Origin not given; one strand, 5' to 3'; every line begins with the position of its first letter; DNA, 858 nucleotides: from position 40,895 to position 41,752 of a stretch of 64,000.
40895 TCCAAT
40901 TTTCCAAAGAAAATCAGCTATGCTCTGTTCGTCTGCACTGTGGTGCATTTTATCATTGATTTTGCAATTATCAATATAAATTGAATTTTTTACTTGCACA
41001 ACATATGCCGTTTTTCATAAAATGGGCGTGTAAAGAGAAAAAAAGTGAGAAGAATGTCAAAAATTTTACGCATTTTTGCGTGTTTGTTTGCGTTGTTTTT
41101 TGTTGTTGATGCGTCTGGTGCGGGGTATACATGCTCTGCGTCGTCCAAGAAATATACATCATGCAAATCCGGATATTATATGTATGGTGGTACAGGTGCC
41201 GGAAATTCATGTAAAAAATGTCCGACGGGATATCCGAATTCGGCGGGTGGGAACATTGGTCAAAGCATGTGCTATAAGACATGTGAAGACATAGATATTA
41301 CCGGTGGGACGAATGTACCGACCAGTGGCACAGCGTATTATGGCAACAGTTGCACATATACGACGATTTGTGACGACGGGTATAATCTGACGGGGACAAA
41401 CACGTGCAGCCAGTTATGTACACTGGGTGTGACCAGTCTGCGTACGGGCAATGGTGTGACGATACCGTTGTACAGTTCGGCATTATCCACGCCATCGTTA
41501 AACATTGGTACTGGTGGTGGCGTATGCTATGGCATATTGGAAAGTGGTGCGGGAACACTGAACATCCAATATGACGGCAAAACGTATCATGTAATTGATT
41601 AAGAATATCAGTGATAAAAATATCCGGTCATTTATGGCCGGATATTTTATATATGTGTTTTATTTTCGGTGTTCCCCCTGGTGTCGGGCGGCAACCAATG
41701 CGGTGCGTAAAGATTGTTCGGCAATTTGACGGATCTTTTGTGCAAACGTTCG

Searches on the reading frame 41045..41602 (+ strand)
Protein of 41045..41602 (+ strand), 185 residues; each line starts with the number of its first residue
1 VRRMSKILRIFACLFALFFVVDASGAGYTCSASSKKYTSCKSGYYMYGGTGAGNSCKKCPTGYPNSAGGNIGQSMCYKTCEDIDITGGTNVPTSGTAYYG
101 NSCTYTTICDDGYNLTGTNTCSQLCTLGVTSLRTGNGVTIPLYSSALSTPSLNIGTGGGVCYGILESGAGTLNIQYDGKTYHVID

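Call 10: search_protein_families(library=pfam, proteins=[window:41045-41602:+], max_evalue=1)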
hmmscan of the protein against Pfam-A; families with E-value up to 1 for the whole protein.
window:41045-41602:+ (185 aa): 1 family
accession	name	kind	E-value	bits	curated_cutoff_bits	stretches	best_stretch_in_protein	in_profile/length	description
PF08460.16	SH3_5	-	0.038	14.5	22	1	78-114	10-52/68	Bacterial SH3 domain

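Call 81: search_protein_families(library=ncbifam, proteins=[window:41045-41602:+], max_evalue=0.1)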
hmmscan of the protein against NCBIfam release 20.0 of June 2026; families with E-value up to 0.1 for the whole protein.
window:41045-41602:+ (185 aa): 0 families
